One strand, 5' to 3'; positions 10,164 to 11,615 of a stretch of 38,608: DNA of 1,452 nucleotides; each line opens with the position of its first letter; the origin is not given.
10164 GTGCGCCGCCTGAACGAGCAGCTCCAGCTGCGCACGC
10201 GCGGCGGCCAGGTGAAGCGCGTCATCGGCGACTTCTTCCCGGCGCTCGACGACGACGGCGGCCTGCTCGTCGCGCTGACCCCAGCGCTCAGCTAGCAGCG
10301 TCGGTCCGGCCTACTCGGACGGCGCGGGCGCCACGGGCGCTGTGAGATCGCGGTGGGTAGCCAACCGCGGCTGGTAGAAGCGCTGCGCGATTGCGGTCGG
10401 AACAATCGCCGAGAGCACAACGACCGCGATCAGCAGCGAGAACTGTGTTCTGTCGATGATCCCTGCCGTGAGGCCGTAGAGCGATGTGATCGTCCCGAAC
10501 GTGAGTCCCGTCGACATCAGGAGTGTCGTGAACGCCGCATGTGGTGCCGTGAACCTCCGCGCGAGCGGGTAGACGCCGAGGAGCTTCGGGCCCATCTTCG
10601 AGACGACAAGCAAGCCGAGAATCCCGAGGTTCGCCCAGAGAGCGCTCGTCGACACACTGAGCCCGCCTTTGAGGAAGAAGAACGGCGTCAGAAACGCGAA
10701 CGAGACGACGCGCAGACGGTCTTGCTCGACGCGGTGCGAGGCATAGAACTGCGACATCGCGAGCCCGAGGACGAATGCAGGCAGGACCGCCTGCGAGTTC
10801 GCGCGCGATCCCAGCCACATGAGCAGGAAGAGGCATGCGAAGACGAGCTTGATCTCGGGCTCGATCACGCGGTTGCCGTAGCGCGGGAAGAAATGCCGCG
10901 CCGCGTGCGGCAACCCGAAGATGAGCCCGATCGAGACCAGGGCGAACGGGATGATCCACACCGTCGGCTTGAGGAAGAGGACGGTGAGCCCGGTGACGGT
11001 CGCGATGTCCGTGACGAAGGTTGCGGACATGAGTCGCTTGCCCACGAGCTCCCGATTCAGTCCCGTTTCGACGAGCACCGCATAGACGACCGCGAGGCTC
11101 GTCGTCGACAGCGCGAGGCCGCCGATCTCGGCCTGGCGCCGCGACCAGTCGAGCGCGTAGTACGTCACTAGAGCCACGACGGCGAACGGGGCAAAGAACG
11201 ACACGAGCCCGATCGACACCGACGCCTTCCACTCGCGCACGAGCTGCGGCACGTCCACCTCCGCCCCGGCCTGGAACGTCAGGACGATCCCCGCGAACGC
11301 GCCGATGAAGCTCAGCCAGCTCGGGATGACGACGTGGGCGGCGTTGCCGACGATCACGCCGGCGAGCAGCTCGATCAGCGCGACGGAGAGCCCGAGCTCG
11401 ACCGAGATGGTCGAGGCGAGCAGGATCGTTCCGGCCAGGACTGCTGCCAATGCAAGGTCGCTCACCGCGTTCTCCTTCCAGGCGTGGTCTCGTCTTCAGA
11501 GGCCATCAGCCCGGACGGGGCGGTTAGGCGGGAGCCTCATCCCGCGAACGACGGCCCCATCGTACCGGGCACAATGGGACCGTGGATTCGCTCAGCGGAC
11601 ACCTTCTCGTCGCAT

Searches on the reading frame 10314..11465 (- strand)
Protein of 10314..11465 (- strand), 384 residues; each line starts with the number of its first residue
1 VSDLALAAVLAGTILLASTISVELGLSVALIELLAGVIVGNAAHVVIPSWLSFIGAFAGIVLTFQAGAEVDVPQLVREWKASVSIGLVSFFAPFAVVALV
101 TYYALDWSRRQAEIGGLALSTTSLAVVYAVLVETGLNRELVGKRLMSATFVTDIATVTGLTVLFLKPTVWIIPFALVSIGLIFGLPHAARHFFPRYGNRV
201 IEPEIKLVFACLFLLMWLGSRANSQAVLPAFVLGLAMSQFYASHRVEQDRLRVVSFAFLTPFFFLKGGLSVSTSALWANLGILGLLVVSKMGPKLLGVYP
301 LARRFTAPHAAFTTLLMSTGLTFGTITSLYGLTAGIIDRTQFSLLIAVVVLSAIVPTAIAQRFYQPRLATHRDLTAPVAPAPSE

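Call 88: search_protein_families(library=pfam, proteins=[window:10314-11465:-], max_evalue=0.0001)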
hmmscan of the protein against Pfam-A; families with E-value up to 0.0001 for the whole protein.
window:10314-11465:- (384 aa): 1 family
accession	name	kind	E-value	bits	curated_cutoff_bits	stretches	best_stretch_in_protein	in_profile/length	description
PF00999.27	Na_H_Exchanger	-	3.1e-33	115.6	26.2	1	14-355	4-364/375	Sodium/hydrogen exchanger, transmembrane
